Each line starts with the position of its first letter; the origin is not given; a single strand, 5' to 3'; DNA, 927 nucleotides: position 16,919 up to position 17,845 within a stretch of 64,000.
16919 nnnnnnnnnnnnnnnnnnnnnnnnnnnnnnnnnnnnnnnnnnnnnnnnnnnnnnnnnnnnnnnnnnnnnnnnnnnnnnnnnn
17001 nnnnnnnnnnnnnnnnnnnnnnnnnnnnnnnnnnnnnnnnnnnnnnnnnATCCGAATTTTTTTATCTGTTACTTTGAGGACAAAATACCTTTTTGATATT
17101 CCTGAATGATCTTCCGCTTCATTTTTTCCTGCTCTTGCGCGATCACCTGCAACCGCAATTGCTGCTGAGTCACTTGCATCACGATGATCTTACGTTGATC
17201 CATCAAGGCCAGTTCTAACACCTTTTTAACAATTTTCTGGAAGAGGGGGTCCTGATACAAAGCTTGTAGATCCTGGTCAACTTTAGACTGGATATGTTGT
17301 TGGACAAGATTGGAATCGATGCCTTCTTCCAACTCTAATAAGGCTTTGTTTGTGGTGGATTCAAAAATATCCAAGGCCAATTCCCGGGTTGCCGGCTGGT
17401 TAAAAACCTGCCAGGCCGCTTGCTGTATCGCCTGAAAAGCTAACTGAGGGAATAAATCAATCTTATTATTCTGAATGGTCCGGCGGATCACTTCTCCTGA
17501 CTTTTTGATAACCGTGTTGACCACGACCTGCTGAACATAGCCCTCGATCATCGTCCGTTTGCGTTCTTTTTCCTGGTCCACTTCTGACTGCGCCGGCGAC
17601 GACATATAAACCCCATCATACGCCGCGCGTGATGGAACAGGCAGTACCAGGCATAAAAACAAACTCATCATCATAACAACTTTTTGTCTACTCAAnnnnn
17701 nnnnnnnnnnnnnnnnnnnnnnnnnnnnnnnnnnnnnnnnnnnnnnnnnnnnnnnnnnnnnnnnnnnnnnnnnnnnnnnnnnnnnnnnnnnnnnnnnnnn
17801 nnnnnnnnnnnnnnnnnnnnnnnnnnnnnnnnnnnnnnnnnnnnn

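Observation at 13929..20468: Third YfhO+TPR module embedded in a tightly coupled 7-gene operon with an ArnT/PMT-like membrane protein and four uncharacterised secreted or anchored proteins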

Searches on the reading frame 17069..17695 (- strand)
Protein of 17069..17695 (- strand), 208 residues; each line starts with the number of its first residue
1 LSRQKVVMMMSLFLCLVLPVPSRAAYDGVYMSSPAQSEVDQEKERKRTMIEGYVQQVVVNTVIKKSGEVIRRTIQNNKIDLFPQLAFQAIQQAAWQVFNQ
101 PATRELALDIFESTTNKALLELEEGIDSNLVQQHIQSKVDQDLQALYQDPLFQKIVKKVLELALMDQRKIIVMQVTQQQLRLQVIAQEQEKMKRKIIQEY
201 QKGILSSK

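Call 5: search_protein_families(library=pfam, proteins=[window:17069-17695:-], max_evalue=0.1)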
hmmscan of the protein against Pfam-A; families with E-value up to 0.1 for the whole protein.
window:17069-17695:- (208 aa): 2 families
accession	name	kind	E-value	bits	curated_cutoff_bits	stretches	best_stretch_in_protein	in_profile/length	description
PF18719.7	ArlS_N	-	0.00061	20.5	27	1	112-201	14-104/140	ArlS sensor domain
PF00582.32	Usp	-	0.0026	18.8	24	0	12-81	33-106/141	Universal stress protein family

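Call 6: search_protein_families(library=ncbifam, proteins=[window:17069-17695:-], max_evalue=0.1)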
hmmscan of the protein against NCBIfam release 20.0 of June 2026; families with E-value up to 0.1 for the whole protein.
window:17069-17695:- (208 aa): 1 family
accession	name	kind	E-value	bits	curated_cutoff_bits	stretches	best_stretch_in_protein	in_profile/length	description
NF047558.1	TPR_END_plus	domain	0.052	13.5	32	1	116-157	16-56/56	TPR end-of-group domain-containing protein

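Call 58: search_protein_families(library=pfam, proteins=[P0133, P0138], max_evalue=1)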
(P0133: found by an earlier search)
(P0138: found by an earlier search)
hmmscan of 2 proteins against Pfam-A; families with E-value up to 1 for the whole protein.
P0133 (710 aa): 1 family
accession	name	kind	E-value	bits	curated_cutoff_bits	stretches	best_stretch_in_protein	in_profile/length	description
PF13231.12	PMT_2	-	1.1e-06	29.4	26.1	1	75-203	8-133/160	Dolichyl-phosphate-mannose-protein mannosyltransferase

P0138 (208 aa): 3 families
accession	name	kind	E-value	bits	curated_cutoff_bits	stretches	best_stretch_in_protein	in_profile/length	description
PF18719.7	ArlS_N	-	0.00061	20.5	27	1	112-201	14-104/140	ArlS sensor domain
PF00582.32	Usp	-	0.0026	18.8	24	1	12-81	33-106/141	Universal stress protein family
PF18246.6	OST_IS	-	0.14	12.6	25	1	16-86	7-79/91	Oligosaccharyltransferase Insert domain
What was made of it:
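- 17069..17695 (-): p208 (199 aa if it starts at the ATG at 17668): a small protein with an N-terminal hydrophobic, signal-like segment. It is the downstream partner of p227 in a subclade only. Function unknown. Only sub-threshold Pfam hits (calls 5, 58).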
